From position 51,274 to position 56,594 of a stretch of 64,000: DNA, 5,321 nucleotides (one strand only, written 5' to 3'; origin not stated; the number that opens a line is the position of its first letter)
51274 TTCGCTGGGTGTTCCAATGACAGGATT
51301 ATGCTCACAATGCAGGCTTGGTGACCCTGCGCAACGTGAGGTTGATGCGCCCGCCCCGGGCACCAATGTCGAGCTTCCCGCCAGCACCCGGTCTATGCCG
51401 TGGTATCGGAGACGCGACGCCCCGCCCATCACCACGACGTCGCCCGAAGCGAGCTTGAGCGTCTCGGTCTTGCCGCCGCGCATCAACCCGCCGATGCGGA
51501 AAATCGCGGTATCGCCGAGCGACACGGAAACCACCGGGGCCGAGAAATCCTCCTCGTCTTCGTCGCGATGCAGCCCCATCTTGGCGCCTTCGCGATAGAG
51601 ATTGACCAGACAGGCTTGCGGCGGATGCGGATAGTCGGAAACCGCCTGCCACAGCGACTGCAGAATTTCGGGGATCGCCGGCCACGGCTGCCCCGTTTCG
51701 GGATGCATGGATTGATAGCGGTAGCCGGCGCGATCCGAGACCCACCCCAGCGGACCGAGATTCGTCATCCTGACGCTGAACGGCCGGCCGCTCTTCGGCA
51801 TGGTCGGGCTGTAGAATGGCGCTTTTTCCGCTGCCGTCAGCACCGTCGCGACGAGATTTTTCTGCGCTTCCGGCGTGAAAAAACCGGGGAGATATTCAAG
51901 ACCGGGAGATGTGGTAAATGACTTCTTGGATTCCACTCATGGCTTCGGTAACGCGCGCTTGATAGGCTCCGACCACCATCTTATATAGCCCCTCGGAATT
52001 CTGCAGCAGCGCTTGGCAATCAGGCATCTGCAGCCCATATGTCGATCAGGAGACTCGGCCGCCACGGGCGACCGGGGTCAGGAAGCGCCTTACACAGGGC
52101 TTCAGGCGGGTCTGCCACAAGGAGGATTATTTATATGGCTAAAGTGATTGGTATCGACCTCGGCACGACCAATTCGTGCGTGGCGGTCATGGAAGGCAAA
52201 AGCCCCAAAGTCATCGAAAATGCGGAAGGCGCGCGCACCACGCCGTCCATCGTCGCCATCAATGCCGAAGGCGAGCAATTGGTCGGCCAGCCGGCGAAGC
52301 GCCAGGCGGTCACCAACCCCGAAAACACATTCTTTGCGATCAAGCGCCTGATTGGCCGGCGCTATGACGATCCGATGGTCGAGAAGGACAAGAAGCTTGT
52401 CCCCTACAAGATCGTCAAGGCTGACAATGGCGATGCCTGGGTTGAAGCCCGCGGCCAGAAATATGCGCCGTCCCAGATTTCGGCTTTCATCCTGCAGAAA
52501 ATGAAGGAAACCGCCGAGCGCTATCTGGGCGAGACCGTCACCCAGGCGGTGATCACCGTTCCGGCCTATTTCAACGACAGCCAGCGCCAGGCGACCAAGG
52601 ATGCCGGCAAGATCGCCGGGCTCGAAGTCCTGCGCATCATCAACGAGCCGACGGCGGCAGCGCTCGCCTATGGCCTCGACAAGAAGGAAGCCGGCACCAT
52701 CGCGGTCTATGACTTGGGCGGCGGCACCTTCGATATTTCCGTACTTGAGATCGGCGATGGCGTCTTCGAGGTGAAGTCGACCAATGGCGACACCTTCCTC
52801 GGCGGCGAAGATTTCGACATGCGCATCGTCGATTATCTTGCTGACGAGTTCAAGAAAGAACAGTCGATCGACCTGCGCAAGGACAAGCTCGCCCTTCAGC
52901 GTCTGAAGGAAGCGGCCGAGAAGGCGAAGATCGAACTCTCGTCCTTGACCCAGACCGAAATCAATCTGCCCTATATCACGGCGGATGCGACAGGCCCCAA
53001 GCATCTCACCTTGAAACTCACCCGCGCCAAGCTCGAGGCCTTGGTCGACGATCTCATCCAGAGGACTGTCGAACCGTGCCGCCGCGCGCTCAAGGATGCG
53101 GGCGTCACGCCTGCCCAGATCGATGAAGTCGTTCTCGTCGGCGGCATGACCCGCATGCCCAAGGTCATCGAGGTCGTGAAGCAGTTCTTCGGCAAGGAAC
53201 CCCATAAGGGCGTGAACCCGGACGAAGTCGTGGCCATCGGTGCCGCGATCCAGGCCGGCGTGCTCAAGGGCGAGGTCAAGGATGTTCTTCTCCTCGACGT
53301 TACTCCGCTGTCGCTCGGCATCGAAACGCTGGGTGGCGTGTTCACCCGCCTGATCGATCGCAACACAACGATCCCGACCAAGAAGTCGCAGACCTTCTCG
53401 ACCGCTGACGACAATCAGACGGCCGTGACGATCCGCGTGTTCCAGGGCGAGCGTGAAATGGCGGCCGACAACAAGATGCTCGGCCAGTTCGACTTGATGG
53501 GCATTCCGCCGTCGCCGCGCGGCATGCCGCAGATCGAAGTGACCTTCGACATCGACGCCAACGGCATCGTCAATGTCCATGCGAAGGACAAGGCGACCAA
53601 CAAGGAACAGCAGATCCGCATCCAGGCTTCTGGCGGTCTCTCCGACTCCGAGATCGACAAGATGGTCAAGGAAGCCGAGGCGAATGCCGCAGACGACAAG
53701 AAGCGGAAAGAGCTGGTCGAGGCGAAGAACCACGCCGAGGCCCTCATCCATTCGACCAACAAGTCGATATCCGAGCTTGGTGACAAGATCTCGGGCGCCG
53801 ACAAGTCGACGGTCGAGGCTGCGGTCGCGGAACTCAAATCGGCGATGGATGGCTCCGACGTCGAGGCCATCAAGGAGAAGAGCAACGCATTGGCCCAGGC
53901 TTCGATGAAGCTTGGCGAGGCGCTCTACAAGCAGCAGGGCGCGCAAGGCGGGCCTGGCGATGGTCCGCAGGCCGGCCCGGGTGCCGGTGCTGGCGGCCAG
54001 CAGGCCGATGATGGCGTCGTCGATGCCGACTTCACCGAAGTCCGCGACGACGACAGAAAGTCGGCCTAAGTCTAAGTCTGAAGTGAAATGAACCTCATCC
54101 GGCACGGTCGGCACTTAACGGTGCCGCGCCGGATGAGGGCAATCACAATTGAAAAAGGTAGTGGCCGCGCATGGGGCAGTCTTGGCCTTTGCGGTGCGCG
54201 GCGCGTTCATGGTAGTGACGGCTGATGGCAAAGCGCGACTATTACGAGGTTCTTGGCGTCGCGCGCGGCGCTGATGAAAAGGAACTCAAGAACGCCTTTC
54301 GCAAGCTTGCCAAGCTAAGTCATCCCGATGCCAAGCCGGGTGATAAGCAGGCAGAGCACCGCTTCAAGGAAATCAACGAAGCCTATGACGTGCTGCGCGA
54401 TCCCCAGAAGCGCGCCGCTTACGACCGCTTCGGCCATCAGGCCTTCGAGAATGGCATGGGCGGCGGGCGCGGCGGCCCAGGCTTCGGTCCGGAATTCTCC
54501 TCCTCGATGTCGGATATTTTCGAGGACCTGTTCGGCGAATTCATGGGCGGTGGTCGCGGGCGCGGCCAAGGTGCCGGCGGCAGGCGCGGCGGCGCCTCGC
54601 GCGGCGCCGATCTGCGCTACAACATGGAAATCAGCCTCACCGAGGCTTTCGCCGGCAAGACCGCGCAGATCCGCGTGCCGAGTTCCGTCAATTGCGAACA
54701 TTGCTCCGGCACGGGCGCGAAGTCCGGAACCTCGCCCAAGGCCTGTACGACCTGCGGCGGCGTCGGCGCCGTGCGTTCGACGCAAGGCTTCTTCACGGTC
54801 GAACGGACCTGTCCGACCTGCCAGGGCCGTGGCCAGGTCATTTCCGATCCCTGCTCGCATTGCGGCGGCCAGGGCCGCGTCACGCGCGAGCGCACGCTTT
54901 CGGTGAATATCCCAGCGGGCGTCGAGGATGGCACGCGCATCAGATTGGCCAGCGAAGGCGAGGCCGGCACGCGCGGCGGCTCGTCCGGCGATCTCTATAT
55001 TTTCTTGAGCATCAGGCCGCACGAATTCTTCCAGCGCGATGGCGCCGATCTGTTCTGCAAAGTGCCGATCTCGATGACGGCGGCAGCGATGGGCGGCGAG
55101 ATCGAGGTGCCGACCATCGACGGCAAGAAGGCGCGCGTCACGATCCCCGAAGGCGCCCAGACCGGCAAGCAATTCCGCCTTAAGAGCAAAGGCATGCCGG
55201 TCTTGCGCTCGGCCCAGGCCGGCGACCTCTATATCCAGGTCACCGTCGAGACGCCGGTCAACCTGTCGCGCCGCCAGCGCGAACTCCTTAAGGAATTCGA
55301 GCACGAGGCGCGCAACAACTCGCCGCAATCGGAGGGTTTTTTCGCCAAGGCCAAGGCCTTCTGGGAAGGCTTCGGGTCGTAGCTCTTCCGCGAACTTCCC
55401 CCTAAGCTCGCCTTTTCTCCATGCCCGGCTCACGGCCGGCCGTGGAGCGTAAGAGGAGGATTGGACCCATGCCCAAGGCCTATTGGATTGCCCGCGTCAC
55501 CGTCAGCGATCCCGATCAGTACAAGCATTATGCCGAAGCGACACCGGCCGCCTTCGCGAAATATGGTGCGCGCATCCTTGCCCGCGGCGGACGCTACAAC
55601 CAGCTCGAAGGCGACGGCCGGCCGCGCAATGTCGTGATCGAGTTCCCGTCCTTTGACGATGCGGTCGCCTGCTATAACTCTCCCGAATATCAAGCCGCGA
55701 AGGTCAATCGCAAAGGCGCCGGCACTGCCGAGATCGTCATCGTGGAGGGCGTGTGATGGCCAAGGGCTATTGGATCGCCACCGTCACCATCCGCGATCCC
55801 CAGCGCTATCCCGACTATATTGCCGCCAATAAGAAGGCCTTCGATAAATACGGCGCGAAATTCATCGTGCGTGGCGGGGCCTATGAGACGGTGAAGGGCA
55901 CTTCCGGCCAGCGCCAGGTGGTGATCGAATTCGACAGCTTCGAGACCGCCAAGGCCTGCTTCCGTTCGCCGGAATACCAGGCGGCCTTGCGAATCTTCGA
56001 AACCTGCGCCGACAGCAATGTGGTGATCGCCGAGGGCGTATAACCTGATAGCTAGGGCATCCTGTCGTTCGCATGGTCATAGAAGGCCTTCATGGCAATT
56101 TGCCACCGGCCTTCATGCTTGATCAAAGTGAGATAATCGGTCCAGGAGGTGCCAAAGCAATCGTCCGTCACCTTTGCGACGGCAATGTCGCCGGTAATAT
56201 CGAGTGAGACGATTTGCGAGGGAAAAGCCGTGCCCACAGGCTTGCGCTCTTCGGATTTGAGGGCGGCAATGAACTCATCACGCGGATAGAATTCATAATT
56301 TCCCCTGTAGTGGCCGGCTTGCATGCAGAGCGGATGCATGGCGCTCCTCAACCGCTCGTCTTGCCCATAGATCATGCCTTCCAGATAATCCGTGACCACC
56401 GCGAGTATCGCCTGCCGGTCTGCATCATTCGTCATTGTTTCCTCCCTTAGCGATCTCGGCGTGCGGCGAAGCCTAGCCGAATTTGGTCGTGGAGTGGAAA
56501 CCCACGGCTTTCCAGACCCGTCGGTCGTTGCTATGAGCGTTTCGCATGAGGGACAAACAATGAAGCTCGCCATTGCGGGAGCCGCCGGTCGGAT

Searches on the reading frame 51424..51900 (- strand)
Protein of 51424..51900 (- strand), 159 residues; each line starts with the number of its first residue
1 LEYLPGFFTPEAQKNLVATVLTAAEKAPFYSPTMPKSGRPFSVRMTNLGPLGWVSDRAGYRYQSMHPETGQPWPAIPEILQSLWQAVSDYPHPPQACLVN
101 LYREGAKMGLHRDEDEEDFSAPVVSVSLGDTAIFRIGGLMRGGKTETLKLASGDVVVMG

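Call 27: search_protein_families(library=pfam, max_evalue=0.00001, proteins=[window:51424-51900:-])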
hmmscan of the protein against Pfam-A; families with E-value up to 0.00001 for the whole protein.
seq(159 aa): 1 family
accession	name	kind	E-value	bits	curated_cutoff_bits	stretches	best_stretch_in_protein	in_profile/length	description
PF13532.12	2OG-FeII_Oxy_2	-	1.6e-46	159.4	31.2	1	2-159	3-160/194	2OG-Fe(II) oxygenase superfamily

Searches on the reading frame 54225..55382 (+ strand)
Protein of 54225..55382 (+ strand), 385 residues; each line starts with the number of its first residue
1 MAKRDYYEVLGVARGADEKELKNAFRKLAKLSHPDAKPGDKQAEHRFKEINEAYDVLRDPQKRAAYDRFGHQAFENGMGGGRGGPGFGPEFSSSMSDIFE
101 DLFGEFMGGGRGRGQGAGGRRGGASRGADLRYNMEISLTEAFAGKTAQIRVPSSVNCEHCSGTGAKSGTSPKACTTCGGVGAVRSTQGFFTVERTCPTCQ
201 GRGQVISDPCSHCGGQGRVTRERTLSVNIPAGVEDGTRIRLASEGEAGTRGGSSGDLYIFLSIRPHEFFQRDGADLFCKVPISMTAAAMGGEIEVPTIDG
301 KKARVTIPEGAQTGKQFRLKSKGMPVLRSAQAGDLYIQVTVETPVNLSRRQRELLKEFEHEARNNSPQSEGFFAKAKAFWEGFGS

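Call 6: find_encoding_contigs(protein=window:54225-55382:+, flank=10000, max_places=10)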
Protein window:54225-55382:+ (385 aa): no gene with exactly this product is on record in the collection.

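Call 41: search_protein_families(library=ncbifam, max_evalue=1e-20, proteins=[window:54225-55382:+])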
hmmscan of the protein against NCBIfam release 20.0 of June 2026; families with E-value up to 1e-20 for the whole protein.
window:54225-55382:+ (385 aa): 11 families
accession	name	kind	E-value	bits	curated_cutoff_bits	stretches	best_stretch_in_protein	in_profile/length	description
NF008035.0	PRK10767.1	subfamily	1.6e-169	563.8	338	1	1-382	1-371/374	molecular chaperone DnaJ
TIGR02349.1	DnaJ_bact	equivalog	2.2e-131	438.4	377.2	1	5-361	1-353/354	molecular chaperone DnaJ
NF010894.0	PRK14301.1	equivalog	5.6e-123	410.6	548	1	1-363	1-352/373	chaperone protein DnaJ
NF010871.0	PRK14278.1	equivalog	2.6e-108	362.3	502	1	4-369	3-358/378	molecular chaperone DnaJ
NF010885.0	PRK14292.1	equivalog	2.4e-98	329.5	585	1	5-379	3-367/371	chaperone protein DnaJ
NF010872.0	PRK14279.1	equivalog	4.8e-98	328.8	556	1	3-364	8-381/394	molecular chaperone DnaJ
NF010874.0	PRK14281.1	equivalog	2.6e-93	313.3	619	1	3-380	2-389/397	chaperone protein DnaJ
NF037946.1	terminal_TopJ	equivalog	2.8e-62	211.4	300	2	2-89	3-84/810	terminal organelle assembly protein TopJ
NF010892.0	PRK14299.1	equivalog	3.6e-59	200.4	392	2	1-152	1-154/291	chaperone protein DnaJ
NF007618.0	PRK10266.1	equivalog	3e-53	181.3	403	1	221-361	156-293/306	curved DNA-binding protein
TIGR03835.1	termin_org_DnaJ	equivalog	2.7e-36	125.3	512.25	1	3-75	1-72/871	terminal organelle assembly protein TopJ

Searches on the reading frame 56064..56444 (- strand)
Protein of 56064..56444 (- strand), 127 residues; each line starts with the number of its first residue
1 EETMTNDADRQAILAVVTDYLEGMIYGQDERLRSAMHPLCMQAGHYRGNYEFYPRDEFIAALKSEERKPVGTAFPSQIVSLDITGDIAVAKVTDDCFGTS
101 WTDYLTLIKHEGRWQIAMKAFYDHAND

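Call 27: search_protein_families(library=pfam, max_evalue=0.00001, proteins=[window:56064-56444:-])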
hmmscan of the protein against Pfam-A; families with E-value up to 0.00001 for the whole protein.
seq(127 aa): 1 family
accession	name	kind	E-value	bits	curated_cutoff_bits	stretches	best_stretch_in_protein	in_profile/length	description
PF12893.14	Lumazine_bd_2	-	2e-27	96.7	22.1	1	9-122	2-116/116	Putative lumazine-binding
